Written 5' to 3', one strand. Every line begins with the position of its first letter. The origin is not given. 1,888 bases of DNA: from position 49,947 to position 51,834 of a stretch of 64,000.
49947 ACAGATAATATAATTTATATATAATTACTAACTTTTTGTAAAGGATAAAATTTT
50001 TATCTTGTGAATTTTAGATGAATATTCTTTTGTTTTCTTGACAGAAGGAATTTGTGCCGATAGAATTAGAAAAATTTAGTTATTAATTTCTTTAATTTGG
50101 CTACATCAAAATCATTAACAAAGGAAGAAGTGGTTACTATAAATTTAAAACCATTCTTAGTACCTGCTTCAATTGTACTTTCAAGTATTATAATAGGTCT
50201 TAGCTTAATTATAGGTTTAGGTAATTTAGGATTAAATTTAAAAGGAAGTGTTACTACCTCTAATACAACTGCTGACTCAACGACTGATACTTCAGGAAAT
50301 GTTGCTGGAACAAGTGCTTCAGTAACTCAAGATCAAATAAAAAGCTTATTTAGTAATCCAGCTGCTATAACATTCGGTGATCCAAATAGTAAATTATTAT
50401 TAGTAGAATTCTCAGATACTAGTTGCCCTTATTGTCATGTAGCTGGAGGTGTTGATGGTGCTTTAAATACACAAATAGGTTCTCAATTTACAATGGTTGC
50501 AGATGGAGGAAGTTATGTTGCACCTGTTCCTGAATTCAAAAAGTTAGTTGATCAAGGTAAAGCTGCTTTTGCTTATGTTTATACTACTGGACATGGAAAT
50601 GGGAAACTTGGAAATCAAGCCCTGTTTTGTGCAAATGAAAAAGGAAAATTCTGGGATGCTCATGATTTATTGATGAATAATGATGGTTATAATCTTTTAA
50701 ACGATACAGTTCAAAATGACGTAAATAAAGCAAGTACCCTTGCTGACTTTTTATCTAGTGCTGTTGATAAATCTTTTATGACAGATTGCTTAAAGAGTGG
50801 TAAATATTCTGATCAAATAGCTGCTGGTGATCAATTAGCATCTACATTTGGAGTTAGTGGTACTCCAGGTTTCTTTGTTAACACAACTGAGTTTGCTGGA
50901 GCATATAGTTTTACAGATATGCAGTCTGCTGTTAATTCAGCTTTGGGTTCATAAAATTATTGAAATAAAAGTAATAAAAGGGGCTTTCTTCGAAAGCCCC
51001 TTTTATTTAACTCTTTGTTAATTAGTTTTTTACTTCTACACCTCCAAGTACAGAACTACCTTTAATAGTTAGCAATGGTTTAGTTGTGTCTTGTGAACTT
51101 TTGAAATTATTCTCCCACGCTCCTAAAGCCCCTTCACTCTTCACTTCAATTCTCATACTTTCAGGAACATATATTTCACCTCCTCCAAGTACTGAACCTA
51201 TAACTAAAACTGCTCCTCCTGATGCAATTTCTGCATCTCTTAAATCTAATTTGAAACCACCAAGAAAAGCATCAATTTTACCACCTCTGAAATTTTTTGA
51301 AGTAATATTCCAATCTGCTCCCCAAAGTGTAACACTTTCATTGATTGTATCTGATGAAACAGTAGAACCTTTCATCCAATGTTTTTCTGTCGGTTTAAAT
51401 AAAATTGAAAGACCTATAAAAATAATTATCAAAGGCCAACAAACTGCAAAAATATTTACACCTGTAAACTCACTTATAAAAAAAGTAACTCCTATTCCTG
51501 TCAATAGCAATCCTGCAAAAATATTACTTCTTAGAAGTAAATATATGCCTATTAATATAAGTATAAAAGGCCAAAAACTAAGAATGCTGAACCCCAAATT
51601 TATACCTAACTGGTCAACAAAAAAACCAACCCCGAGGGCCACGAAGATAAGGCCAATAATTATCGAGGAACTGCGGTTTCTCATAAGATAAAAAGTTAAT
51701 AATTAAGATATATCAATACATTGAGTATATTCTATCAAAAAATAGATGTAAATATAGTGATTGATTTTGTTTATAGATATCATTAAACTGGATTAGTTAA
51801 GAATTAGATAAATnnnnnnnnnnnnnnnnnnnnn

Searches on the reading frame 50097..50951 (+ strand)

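Call 17: search_protein_families(library=pfam, proteins=[window:50097-50951:+], max_evalue=0.01)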
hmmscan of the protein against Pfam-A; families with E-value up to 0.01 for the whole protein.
window:50097-50951:+ (285 aa): 3 families
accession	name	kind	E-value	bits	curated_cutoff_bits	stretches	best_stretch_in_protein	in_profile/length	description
PF13462.12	Thioredoxin_4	-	3e-14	54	23.2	1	148-280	40-164/165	Thioredoxin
PF01323.26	DSBA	-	2.4e-07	31.1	25.6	1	215-279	125-190/191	DSBA-like thioredoxin domain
PF13098.12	Thioredoxin_2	-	2.9e-05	24.8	27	0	97-114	4-21/104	Thioredoxin-like domain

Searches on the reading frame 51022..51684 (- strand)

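Call 17: search_protein_families(library=pfam, proteins=[window:51022-51684:-], max_evalue=0.01)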
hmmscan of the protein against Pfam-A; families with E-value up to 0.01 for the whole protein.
window:51022-51684:- (220 aa): 3 families
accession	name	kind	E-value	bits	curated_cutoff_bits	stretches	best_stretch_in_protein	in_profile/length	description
PF22570.1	LiaF-TM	-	1e-17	65.2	27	1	9-101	1-97/98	LiaF transmembrane domain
PF18917.5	LiaI-LiaF-like_TM1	-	6e-09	36.3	27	2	8-50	1-42/42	LiaI-LiaF-like transmembrane region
PF09922.15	LiaF-like_C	-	1.6e-06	28.4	29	1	132-191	14-73/114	Cell wall-active antibiotics response LiaF, C-terminal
